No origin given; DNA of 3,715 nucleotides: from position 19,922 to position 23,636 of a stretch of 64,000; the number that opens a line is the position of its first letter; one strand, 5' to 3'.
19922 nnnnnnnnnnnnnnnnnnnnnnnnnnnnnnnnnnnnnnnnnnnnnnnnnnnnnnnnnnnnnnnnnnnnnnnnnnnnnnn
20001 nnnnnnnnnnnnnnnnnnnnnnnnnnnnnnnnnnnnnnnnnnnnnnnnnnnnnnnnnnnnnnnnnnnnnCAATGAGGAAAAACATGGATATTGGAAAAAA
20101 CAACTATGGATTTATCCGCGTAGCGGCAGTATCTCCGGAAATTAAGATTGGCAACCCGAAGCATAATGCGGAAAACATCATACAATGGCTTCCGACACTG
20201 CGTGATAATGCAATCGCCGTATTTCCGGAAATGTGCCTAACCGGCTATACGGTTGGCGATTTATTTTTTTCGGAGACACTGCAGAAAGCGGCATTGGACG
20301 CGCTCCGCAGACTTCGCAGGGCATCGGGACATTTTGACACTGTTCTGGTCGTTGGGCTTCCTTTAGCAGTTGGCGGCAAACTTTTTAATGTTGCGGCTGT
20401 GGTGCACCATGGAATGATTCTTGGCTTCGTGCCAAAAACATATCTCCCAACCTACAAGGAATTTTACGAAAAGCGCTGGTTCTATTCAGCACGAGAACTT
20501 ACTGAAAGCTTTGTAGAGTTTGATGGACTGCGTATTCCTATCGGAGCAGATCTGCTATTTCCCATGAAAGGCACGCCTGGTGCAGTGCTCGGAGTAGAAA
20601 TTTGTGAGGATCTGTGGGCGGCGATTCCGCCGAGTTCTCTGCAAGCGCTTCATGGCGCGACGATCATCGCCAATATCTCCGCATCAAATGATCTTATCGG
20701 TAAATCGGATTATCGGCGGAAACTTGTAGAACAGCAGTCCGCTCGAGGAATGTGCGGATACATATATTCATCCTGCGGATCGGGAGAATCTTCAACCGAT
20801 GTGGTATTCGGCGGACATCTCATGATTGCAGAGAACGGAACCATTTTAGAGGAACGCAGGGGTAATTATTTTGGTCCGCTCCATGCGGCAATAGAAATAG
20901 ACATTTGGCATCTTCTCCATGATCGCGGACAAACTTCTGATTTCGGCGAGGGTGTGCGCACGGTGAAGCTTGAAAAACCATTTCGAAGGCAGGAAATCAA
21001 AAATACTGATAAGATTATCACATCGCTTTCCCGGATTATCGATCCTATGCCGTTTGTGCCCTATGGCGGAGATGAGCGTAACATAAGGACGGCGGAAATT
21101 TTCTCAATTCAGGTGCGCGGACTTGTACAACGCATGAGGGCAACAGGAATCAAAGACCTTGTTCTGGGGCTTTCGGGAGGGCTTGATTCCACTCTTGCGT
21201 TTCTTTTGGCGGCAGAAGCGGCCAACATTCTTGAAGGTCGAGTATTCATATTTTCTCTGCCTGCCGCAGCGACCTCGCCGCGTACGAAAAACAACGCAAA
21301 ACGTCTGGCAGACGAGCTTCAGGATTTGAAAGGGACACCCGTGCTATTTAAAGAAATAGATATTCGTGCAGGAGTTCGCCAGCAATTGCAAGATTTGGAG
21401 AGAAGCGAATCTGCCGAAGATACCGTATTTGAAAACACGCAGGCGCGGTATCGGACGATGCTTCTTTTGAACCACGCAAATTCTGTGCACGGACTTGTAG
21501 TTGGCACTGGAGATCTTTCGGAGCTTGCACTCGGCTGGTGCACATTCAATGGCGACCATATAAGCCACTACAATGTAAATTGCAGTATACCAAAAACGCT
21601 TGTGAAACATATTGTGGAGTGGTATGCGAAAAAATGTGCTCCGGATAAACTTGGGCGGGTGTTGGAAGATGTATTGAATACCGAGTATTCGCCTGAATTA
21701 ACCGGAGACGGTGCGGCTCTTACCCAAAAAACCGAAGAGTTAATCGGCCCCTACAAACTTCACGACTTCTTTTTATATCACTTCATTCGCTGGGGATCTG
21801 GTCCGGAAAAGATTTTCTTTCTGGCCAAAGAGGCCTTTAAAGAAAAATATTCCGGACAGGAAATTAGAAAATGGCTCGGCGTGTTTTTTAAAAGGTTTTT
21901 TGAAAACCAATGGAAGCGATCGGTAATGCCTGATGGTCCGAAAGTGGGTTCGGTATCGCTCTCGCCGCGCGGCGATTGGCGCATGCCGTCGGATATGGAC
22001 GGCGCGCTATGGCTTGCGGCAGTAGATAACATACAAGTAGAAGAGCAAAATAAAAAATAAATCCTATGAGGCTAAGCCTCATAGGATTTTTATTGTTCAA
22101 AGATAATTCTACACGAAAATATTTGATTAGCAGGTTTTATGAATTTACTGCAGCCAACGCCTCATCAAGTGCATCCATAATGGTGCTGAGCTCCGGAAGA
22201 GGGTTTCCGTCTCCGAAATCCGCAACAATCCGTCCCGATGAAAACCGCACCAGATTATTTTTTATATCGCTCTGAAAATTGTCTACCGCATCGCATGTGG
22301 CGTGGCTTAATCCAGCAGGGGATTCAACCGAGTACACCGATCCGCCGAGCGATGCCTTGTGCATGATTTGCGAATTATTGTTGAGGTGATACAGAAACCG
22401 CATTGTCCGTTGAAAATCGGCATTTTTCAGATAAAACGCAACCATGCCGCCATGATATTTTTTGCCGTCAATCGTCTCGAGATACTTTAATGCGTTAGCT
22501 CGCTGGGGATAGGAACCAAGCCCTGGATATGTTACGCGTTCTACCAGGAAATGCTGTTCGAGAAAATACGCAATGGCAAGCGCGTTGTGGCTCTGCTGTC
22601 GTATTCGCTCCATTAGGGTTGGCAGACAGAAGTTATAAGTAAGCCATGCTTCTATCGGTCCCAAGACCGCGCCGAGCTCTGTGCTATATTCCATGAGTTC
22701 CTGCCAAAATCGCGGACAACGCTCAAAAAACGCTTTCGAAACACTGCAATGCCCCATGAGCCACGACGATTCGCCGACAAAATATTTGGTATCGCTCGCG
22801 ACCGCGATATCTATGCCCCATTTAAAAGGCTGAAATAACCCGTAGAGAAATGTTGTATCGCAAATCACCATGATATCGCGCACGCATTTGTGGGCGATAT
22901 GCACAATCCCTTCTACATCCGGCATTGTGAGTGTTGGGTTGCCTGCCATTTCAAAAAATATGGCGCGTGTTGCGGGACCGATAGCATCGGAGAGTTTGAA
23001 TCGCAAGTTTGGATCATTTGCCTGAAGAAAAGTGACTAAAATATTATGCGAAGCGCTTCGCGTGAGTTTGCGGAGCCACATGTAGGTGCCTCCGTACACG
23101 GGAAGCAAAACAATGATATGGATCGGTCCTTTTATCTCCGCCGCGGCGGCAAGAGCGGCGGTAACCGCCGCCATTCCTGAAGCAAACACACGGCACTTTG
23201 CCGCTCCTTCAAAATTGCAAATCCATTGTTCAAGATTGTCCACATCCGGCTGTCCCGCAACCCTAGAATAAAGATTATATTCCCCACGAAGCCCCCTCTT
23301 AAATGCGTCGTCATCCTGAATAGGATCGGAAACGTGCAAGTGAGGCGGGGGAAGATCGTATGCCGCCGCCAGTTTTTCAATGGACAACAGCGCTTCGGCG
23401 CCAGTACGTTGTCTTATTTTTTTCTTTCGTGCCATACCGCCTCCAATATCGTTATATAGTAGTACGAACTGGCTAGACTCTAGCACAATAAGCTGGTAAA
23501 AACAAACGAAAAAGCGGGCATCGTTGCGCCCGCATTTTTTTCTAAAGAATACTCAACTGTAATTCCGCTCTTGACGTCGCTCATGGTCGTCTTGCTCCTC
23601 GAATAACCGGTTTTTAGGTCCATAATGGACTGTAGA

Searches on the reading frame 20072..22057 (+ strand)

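Call 11: search_protein_families(library=pfam, proteins=[window:20072-22057:+], max_evalue=0.001)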
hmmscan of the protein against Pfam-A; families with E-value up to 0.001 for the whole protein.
window:20072-22057:+ (662 aa): 2 families
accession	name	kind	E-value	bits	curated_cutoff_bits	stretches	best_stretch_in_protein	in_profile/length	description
PF02540.23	NAD_synthase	-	4.6e-26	91.9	21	1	348-569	6-203/242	NAD synthase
PF00795.27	CN_hydrolase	-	4e-10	39.9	23.2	1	18-259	3-231/256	Carbon-nitrogen hydrolase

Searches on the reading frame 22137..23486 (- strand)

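Call 11: search_protein_families(library=pfam, proteins=[window:22137-23486:-], max_evalue=0.001)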
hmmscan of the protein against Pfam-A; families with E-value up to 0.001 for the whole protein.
window:22137-23486:- (449 aa): 1 family
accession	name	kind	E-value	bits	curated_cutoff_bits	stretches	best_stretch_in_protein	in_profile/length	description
PF01053.26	Cys_Met_Meta_PP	-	8.5e-63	212.6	27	1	66-418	39-365/381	Cys/Met metabolism PLP-dependent enzyme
